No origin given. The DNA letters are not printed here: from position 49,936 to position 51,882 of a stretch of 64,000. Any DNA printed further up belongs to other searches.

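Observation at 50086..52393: GltS synthase-half genes with no amidotransferase or GltD, next to glutamate/glutamine genes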

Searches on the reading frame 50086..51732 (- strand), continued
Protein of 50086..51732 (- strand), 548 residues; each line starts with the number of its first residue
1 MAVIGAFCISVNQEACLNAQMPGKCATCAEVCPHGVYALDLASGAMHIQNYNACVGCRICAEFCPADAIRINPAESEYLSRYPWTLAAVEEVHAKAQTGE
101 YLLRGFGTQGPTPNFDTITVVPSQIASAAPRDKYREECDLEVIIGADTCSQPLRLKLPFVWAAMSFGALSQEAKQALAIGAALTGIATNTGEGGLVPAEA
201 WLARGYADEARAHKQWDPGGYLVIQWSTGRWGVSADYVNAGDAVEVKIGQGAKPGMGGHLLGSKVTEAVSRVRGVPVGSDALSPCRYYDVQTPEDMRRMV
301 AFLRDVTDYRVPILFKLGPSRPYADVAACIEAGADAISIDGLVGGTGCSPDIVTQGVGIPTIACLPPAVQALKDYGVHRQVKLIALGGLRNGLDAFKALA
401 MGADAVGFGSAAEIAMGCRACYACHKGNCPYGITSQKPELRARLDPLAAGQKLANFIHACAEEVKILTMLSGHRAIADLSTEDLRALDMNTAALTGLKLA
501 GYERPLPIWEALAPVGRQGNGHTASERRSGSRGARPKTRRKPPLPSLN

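Call 34: search_protein_families(library=ncbifam, proteins=[window:50086-51732:-, L053:1802-2566:+], max_evalue=0.001)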
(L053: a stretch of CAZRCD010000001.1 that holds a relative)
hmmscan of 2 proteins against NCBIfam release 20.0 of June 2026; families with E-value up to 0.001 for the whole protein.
window:50086-51732:- (548 aa): 30 families (the best 25 are shown)
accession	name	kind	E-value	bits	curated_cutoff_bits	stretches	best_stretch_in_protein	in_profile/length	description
NF008730.0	PRK11750.1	equivalog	7.6e-51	172.6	1047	1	159-499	861-1187/1490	glutamate synthase large subunit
TIGR02151.1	IPP_isom_2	equivalog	6e-10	38.6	281.3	1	358-409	243-288/338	type 2 isopentenyl-diphosphate Delta-isomerase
NF040864.1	HgcB_ferredoxin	equivalog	8.3e-08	32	99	1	23-73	17-65/93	mercury methylation ferredoxin HgcB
TIGR01302.1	IMP_dehydrog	equivalog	1.4e-07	30.8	481.5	1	326-410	279-357/450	IMP dehydrogenase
TIGR02179.1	PorD_KorD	subfamily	2.7e-07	30.6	60.05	1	23-72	28-75/78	2-oxoacid:acceptor oxidoreductase, delta subunit, pyruvate/2-ketoisovalerate family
TIGR01944.1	rnfB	subfamily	2.8e-07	30.3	68.7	1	24-96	117-186/190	RnfABCDGE type electron transport complex subunit B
NF040684.1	PorD_Arch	equivalog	1.8e-06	27.9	120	1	24-72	36-82/85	pyruvate synthase subunit PorD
NF043039.1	HgcAB_like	equivalog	1.8e-06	27.8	285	1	23-70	303-350/350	HgcAB-like fusion protein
NF005574.0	PRK07259.1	equivalog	1.8e-06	27.1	269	1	292-413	144-270/304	dihydroorotate dehydrogenase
NF003475.0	PRK05113.1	equivalog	3.4e-06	27.1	203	1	15-90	108-180/190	electron transport complex subunit RsxB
TIGR04395.1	cutC_activ_rSAM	equivalog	3.9e-06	26.4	360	1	18-72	52-106/309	choline TMA-lyase-activating enzyme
NF041011.1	dihydoor_dh_Arch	equivalog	7.2e-06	25.3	330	1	292-411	130-253/289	dihydroorotate dehydrogenase PyrD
NF045874.1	Vhu_polyferre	exception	9e-06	24.7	600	1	12-84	194-255/381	F420-non-reducing hydrogenase associated-polyferredoxin VhuB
TIGR01037.2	pyrD_sub1_fam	subfamily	1.4e-05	24.4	270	1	292-412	141-266/300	dihydroorotate dehydrogenase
TIGR03966.1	actino_HemFlav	equivalog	1.7e-05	23.8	470.85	1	291-413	230-335/385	pre-mycofactocin synthase MftD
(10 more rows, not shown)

L053:1802-2566:+ (254 aa): 0 families
